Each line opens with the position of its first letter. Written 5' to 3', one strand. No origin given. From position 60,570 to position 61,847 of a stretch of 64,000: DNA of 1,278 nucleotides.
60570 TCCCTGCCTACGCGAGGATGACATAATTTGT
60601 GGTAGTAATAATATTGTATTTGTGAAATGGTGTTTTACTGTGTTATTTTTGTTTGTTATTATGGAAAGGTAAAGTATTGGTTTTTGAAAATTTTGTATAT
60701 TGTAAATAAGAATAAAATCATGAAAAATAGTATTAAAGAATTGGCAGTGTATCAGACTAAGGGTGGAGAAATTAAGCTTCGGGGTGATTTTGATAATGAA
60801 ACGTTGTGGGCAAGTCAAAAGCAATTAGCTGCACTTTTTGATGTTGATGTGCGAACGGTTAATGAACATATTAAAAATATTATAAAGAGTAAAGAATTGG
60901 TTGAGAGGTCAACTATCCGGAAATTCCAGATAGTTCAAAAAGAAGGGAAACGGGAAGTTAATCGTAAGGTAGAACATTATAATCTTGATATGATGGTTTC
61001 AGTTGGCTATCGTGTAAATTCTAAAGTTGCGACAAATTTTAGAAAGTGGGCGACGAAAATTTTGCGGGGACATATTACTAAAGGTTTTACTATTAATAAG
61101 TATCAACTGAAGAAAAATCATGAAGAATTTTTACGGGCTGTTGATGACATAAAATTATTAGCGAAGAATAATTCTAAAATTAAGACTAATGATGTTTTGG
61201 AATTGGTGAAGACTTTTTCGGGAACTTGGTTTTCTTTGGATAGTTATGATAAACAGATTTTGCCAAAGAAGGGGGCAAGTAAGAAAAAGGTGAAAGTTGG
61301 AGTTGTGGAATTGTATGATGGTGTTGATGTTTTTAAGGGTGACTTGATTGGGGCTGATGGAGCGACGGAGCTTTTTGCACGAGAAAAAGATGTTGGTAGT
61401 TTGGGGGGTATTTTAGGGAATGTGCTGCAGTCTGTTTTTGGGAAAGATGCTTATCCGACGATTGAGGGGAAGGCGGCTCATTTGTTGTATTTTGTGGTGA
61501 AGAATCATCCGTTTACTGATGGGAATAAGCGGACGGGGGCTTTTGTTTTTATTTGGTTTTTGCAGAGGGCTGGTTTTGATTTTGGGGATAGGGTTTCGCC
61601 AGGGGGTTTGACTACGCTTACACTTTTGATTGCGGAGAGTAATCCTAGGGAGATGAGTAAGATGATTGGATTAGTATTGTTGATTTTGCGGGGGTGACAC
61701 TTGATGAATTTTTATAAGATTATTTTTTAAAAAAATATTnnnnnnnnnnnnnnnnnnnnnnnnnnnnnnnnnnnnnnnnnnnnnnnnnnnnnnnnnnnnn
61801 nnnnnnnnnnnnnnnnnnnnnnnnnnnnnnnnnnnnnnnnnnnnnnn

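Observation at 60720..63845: Compact RhuM/Doc(Fic) plus AAA_13 ATPase island: candidate toxin or abortive-infection module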

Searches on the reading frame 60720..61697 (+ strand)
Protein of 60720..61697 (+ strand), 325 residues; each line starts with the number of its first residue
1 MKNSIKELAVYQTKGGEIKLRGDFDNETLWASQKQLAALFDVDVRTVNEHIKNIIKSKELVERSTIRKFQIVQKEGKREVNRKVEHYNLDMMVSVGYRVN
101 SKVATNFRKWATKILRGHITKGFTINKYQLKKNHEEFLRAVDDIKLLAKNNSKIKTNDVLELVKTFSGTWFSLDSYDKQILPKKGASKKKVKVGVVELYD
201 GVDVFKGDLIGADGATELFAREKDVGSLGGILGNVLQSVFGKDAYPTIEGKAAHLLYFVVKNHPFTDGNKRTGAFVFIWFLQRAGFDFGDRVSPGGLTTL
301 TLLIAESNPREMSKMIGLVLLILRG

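Call 3: search_protein_families(library=pfam, proteins=[window:60720-61697:+], max_evalue=0.01)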
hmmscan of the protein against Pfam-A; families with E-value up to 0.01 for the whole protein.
window:60720-61697:+ (325 aa): 3 families
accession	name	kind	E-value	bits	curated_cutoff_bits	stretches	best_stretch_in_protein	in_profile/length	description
PF13310.11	Virulence_RhuM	-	5.6e-26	91.8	33.7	1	64-139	1-82/252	Virulence protein RhuM family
PF02661.23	Fic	-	4.3e-13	50.4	24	1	219-281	23-93/93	Fic/DOC family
PF13730.12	HTH_36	-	0.0053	17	25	0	26-56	22-51/55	Helix-turn-helix domain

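Call 4: search_protein_families(library=padloc, proteins=[window:60720-61697:+], max_evalue=0.01)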
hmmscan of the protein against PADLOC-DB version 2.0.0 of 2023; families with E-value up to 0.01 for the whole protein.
window:60720-61697:+ (325 aa): 39 families (the best 25 are shown)
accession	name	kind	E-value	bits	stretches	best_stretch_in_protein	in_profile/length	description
PDLC04965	PDC-S23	-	1.1e-108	361.5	1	5-323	4-323/327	-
PDLC04964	PDC-S23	-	2.2e-95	317.6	1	6-319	4-323/331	-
PDLC04963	PDC-S23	-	2.6e-92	307.6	1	7-323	3-307/312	-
PDLC04848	PDC-S05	-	2.5e-64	215.7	2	6-182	3-180/291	-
PDLC04854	PDC-S05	-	1.9e-62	208.7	1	1-194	1-194/212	-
PDLC04872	PDC-S05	-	2.2e-51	171.6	1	3-144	3-143/152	-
PDLC04876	PDC-S05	-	5.8e-51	170.7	1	4-139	6-145/174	-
PDLC04851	PDC-S05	-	4.2e-50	168.8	1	3-139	7-150/342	-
PDLC04853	PDC-S05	-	1.3e-48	163.9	1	1-144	1-149/336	-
PDLC04852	PDC-S05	-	2.8e-48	162.6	1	4-144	9-155/346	-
PDLC04858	PDC-S05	-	1.4e-45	152.4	1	3-135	3-131/138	-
PDLC04868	PDC-S05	-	9.3e-45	151.1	1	1-137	1-137/335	-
PDLC04871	PDC-S05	-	5.4e-44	148.8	1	7-137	132-262/468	-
PDLC04870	PDC-S05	-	2.7e-43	145.8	1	2-144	5-151/214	-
PDLC04879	PDC-S05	-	1.2e-42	144.3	1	6-140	5-136/285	-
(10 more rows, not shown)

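Call 5: search_protein_families(library=ncbifam, proteins=[window:60720-61697:+], max_evalue=0.01)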
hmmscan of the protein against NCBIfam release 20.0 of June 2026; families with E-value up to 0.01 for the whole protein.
window:60720-61697:+ (325 aa): 1 family
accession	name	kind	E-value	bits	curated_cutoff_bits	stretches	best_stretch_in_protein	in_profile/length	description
TIGR01550.1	DOC_P1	subfamily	1.6e-09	37.9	38.65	1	245-309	48-110/122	type II toxin-antitoxin system death-on-curing family toxin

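Call 22: find_homologous_proteins(query=window:60720-61697:+, max_evalue=1e-10)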
Query window:60720-61697:+ (325 aa): 7982 proteins with E <= 1e-10 among 8000 candidates; the best 120 are listed.
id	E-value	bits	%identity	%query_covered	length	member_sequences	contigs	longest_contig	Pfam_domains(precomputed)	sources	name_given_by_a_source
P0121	6.9e-210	714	100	100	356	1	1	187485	PF13310.12,PF02661.24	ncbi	-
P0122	5.8e-175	599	83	100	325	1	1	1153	PF13310.12,PF02661.24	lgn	-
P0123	1.4e-166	572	77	100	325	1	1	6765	PF13310.12,PF02661.24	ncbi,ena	-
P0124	9.1e-129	447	62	96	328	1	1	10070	PF13310.12,PF02661.24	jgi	-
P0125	5.0e-128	445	64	98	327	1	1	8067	PF13310.12,PF02661.24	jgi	-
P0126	5.3e-128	445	60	100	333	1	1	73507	PF13310.12,PF02661.24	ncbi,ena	-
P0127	8.5e-128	444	64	94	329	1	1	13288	PF13310.12,PF02661.24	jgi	jgi:death-on-curing family protein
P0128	2.0e-126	440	64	100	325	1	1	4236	PF13310.12,PF02661.24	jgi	-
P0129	2.1e-126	440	61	98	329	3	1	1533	PF13310.12,PF02661.24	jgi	-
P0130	1.7e-125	437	61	98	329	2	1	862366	PF13310.12,PF02661.24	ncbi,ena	-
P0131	2.6e-125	436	60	98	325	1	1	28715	PF13310.12,PF02661.24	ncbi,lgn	-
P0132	2.8e-125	436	60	100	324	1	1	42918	PF13310.12,PF02661.24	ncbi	-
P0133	8.0e-125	435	60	99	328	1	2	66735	PF13310.12,PF02661.24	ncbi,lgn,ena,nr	ncbi:MAG: virulence protein RhuM/Fic/DOC family protein [Candidatus Moranbacteria bacterium]|nr:viru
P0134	1.1e-124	434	59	98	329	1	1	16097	PF13310.12,PF02661.24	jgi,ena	-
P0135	2.0e-124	433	58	98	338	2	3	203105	PF13310.12,PF02661.24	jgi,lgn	jgi:death-on-curing family protein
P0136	2.8e-124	433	63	98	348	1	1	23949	PF13310.12,PF02661.24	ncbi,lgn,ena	-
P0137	3.1e-124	433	58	98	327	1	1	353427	PF13310.12,PF02661.24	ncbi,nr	ncbi:MAG: virulence protein RhuM/Fic/DOC family protein [Candidatus Gracilibacteria bacterium]|nr:vi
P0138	3.6e-124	432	60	94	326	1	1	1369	PF13310.12,PF02661.24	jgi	jgi:death-on-curing family protein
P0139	3.9e-124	432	59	100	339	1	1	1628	PF13310.12,PF02661.24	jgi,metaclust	metaclust:\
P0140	4.0e-124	432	59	98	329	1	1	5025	PF13310.12,PF02661.24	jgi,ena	-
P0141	4.2e-124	432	60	98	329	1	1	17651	PF13310.12,PF02661.24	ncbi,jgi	-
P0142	6.1e-124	432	60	98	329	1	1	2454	PF13310.12,PF02661.24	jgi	-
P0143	6.2e-124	432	59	99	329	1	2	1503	PF13310.12,PF02661.24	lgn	-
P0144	2.8e-123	429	60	98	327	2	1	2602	PF13310.12,PF02661.24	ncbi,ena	-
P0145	4.1e-123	429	59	99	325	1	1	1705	PF13310.12,PF02661.24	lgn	-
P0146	4.6e-123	429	61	96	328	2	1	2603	PF13310.12,PF02661.24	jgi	jgi:death-on-curing family protein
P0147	8.7e-123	428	60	98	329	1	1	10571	PF13310.12,PF02661.24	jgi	-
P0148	1.0e-122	428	59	99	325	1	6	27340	PF13310.12,PF02661.24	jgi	jgi:death-on-curing family protein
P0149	1.5e-122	427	60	100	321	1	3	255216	PF13310.12,PF02661.24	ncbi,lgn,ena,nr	ncbi:type II toxin-antitoxin system death-on-curing family toxin [Candidatus Gracilibacteria bacteri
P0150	1.5e-122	427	60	98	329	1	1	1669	PF13310.12,PF02661.24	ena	-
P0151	1.5e-122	427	62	97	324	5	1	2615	PF13310.12,PF02661.24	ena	-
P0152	1.6e-122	427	59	99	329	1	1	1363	PF13310.12,PF02661.24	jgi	-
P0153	1.8e-122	427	60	98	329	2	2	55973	PF13310.12,PF02661.24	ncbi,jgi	-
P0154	2.0e-122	427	60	100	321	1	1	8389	PF13310.12,PF02661.24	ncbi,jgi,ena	-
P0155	2.3e-122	426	60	98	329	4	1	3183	PF13310.12,PF02661.24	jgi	-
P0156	2.4e-122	426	59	99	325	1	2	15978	PF13310.12,PF02661.24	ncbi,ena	-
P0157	2.5e-122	426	60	98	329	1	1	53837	PF13310.12,PF02661.24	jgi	jgi:death-on-curing family protein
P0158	2.5e-122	426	54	95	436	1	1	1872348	PF13310.12,PF02661.24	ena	-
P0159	4.2e-122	426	61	98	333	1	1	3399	PF13310.12,PF02661.24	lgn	-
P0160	4.4e-122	426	60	100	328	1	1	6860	PF13310.12,PF02661.24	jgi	-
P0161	5.0e-122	425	60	96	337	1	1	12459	PF13310.12,PF02661.24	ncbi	-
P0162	1.3e-121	424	57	98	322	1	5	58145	PF13310.12,PF02661.24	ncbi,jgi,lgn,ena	-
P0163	1.4e-121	424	61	100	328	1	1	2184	PF13310.12,PF02661.24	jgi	-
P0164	1.6e-121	424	59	98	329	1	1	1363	PF13310.12,PF02661.24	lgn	-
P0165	1.7e-121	424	58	98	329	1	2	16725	PF13310.12,PF02661.24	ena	-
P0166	1.8e-121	424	59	99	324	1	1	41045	PF13310.12,PF02661.24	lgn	-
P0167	2.0e-121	423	60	100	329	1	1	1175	PF13310.12,PF02661.24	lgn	-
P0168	2.3e-121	423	58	98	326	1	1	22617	PF13310.12,PF02661.24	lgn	-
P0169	2.5e-121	423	58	98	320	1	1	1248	PF13310.12,PF02661.24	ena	-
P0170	3.9e-121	422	61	98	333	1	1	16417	PF13310.12,PF02661.24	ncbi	-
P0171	4.1e-121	422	60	96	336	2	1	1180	PF13310.12,PF02661.24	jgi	-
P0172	4.5e-121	422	59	100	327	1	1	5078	PF13310.12,PF02661.24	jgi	-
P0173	4.8e-121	422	60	97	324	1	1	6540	PF13310.12,PF02661.24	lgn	-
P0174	7.7e-121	421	59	99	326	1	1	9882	PF13310.12,PF02661.24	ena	-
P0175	8.1e-121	421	59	99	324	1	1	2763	PF13310.12,PF02661.24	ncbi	-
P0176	1.1e-120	421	61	95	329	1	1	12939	PF13310.12,PF02661.24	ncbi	-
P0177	1.7e-120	420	58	95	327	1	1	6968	PF13310.12,PF02661.24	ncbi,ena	-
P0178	2.1e-120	420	58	100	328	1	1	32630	PF13310.12,PF02661.24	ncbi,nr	ncbi:MAG: virulence protein RhuM/Fic/DOC family protein [bacterium]|nr:virulence protein RhuM/Fic/DO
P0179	2.9e-120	420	59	98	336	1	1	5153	PF13310.12,PF02661.24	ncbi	-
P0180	3.6e-120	419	60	100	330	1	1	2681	PF13310.12,PF02661.24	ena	-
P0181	3.7e-120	419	58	98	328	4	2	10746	PF13310.12,PF02661.24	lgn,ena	-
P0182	4.6e-120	419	59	100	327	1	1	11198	PF13310.12,PF02661.24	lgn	-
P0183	4.6e-120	419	60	99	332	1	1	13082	PF13310.12,PF02661.24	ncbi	-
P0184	6.5e-120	418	60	96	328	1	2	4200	PF13310.12,PF02661.24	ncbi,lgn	-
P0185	1.0e-119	418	58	100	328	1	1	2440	PF13310.12,PF02661.24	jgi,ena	-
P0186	1.1e-119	418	59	98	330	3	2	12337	PF13310.12,PF02661.24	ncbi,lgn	-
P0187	1.2e-119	417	59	99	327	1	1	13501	PF13310.12,PF02661.24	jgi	-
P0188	1.3e-119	417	59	100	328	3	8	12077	PF13310.12,PF02661.24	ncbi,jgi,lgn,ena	-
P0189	1.9e-119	417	58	99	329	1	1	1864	PF13310.12,PF02661.24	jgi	-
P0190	2.3e-119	417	58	95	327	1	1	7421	PF13310.12,PF02661.24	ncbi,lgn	-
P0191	2.3e-119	417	59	97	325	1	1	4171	PF13310.12,PF02661.24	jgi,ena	-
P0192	2.5e-119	416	57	100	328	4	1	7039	PF13310.12,PF02661.24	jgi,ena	-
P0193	2.9e-119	416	60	99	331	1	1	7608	PF13310.12,PF02661.24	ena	-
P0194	3.0e-119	416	57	100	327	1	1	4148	PF13310.12,PF02661.24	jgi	jgi:prophage maintenance system killer protein/DNA-binding MarR family transcriptional regulator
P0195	3.1e-119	416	57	100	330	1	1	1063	PF13310.12,PF02661.24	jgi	jgi:prophage maintenance system killer protein/DNA-binding MarR family transcriptional regulator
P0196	3.3e-119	416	58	100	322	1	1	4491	PF13310.12,PF02661.24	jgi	-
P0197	3.5e-119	416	62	98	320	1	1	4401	PF13310.12,PF02661.24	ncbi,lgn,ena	-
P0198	3.5e-119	416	58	98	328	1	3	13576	PF13310.12,PF02661.24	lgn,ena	-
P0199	4.1e-119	416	58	100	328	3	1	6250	PF13310.12,PF02661.24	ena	-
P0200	4.4e-119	416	58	97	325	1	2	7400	PF13310.12,PF02661.24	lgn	-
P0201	4.9e-119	416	59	100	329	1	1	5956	PF13310.12,PF02661.24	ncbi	-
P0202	5.7e-119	415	60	100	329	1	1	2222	PF13310.12,PF02661.24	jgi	-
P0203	6.6e-119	415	60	98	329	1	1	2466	PF13310.12,PF02661.24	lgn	-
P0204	8.3e-119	415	59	100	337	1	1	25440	PF13310.12,PF02661.24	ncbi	-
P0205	9.1e-119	415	60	100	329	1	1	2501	PF13310.12,PF02661.24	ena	-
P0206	1.0e-118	414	61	98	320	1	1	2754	PF13310.12,PF02661.24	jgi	-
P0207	1.0e-118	414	58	100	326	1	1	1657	PF13310.12,PF02661.24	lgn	-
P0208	1.1e-118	414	59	98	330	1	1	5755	PF13310.12,PF02661.24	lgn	-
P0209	1.2e-118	414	57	100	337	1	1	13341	PF13310.12,PF02661.24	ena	-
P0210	1.2e-118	414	58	98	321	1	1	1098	PF13310.12,PF02661.24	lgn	-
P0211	1.3e-118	414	57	100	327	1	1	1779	PF13310.12,PF02661.24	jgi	-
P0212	1.9e-118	414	56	100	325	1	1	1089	PF13310.12,PF02661.24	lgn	-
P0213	2.3e-118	413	58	100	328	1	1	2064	PF13310.12,PF02661.24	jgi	jgi:death-on-curing family protein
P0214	2.8e-118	413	59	100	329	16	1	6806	PF13310.12,PF02661.24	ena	-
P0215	2.9e-118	413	56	100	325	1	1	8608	PF13310.12,PF02661.24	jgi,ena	-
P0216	3.4e-118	413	58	98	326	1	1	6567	PF13310.12,PF02661.24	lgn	-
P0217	4.9e-118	412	61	98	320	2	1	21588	PF13310.12,PF02661.24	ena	-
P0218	5.7e-118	412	58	98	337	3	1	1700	PF13310.12,PF02661.24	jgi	-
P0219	6.3e-118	412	57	100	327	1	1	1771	PF13310.12,PF02661.24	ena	-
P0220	6.5e-118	412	58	100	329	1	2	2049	PF13310.12,PF02661.24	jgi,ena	-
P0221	7.0e-118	412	57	100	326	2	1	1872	PF13310.12,PF02661.24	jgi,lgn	-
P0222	1.1e-117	411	58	100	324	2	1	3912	PF13310.12,PF02661.24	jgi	-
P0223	1.1e-117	411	57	99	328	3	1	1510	PF13310.12,PF02661.24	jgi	-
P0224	1.3e-117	411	57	98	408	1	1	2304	PF13310.12,PF02661.24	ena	-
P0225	1.4e-117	411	56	100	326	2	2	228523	PF13310.12,PF02661.24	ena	-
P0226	1.9e-117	410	57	100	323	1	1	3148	PF13310.12,PF02661.24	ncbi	-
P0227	1.9e-117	410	57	98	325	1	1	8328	PF13310.12,PF02661.24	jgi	jgi:death-on-curing family protein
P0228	1.9e-117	410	57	99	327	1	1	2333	PF13310.12,PF02661.24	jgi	jgi:prophage maintenance system killer protein/DNA-binding MarR family transcriptional regulator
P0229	2.0e-117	410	58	98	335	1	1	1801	PF13310.12,PF02661.24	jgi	-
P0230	2.2e-117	410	58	100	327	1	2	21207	PF13310.12,PF02661.24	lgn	-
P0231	2.4e-117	410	58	94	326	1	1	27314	PF13310.12,PF02661.24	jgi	-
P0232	2.5e-117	410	58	99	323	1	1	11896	PF13310.12,PF02661.24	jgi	-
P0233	2.8e-117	410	58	96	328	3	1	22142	PF13310.12,PF02661.24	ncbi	-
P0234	2.9e-117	410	57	98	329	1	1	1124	PF13310.12,PF02661.24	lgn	-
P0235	3.5e-117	409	57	100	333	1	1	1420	PF13310.12,PF02661.24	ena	-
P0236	5.0e-117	409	59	98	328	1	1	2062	PF13310.12,PF02661.24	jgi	jgi:prophage maintenance system killer protein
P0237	6.2e-117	409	58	97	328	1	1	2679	PF13310.12,PF02661.24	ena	-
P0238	6.5e-117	409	59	100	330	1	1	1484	PF13310.12,PF02661.24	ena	-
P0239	7.3e-117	408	58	98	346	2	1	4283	PF13310.12,PF02661.24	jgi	-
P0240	9.0e-117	408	58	95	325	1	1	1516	PF13310.12,PF02661.24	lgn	-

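Call 24: find_related_loci(query=A2, collection=metagenome_contigs, flank=8000)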
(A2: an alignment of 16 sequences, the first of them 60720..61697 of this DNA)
Query A2 (325 aa) in metagenome_contigs; peptide patterns used: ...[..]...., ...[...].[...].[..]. (x = any residue, [..] = any of these).
600 stretches matched a pattern (row limit reached: there are more); 483 encode a relative of the query (tblastn E <= 1e-3); the best 80 are kept; 80 distinct loci.
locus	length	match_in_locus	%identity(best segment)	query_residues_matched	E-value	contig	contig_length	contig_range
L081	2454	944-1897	60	8-325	9e-141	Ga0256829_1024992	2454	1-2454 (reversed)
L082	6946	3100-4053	59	8-325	2e-131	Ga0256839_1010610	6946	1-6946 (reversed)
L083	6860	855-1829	60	1-325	3e-130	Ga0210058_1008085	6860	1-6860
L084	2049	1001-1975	58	1-325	3e-137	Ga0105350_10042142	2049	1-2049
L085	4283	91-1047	58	6-324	6e-127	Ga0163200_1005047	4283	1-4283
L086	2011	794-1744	58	6-325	2e-133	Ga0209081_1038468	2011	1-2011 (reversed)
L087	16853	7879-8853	57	1-325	2e-125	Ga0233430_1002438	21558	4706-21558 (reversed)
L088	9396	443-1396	55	8-325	3e-122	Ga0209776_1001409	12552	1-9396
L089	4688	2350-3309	57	1-323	6e-122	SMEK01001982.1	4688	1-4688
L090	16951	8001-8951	53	8-324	3e-120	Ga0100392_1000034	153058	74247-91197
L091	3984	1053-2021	55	2-324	8e-122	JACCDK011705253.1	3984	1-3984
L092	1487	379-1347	56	6-324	2e-129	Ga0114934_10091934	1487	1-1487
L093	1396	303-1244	55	8-324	6e-130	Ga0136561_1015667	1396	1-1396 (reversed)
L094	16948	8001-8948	55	7-323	3e-119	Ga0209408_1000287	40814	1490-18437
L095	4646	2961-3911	59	8-324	2e-119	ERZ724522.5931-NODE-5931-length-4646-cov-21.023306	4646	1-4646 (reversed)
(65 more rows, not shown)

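Call 32: search_protein_families(library=pfam, alignment_id=A3, max_evalue=0.00001)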
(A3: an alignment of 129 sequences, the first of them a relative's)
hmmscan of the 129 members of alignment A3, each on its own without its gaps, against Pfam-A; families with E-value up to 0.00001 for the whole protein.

A. member 1, L081:3-929:+ (308 aa): 2 families
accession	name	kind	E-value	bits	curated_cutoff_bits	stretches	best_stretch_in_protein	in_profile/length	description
PF02384.22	N6_Mtase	-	2.4e-31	109.7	20.4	1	1-173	177-310/311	N-6 DNA Methylase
PF01541.30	GIY-YIG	-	5.1e-16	59.2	22.6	1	183-252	2-74/78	GIY-YIG catalytic domain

B. families by the number of members that match (of 129 scanned): 123 families (the first 25 are shown)
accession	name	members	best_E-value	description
PF02384.22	N6_Mtase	7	1e-76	N-6 DNA Methylase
PF00270.35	DEAD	4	1.7e-47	DEAD/DEAH box helicase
PF01420.25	Methylase_S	4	1.4e-32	Type I restriction modification DNA specificity domain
PF04851.21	ResIII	4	1.5e-19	Type III restriction enzyme, res subunit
PF07669.17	Eco57I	4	1.3e-11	Eco57I restriction-modification methylase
PF01555.25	N6_N4_Mtase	3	5.7e-42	DNA methylase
PF01926.29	MMR_HSR1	3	2.3e-23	50S ribosome-binding GTPase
PF02421.24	FeoB_N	3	8.4e-09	Ferrous iron transport protein B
PF06071.19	YchF-GTPase_C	2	9.1e-35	Protein of unknown function (DUF933)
PF00204.31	DNA_gyraseB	2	1.2e-32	DNA gyrase B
PF13419.12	HAD_2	2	5e-27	Haloacid dehalogenase-like hydrolase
PF00702.32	Hydrolase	2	4.2e-25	haloacid dehalogenase-like hydrolase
PF12161.14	HsdM_N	2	9.9e-19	HsdM N-terminal domain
PF07973.19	tRNA_SAD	2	5.6e-17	Threonyl and Alanyl tRNA synthetase second additional domain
PF00293.34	NUDIX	2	9e-17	NUDIX domain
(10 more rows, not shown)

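Call 43: predict_structure(alignment_id=A2)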
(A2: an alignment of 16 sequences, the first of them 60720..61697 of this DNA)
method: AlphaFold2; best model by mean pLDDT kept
length: 325 residues; sequences in the alignment: 16
mean_pLDDT: 43.3   pTM: 0.34
mean pLDDT of the five models: 43.3, 42.8, 39.0, 38.2, 37.4
residues with pLDDT >= 90: 0; 70-90: 30; 50-70: 45; < 50: 250
segments of 3 or more residues with pLDDT < 50: 1-28, 98-101, 103-105, 117-325
pLDDT, mean of each block of 10 residues (from residue 1): 30 32 43 63 72 76 72 66 68 55 49 47 37 43 40 38 35 37 35 32 37 31 27 30 33 34 31 38 40 39 40 39 35
secondary structure, 60 per line:
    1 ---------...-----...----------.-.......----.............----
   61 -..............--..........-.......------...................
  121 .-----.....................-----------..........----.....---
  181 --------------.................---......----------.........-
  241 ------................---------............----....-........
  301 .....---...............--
elements in order: E10-12 E18-20 H33-39 H44-56 H62-65 E66-75 E78-87 H89-95 H102-121 H127-147 H159-168 H173-177 H195-211 H215-220 H231-239 H248-262 H273-283 H288-291 H294-305 H309-323
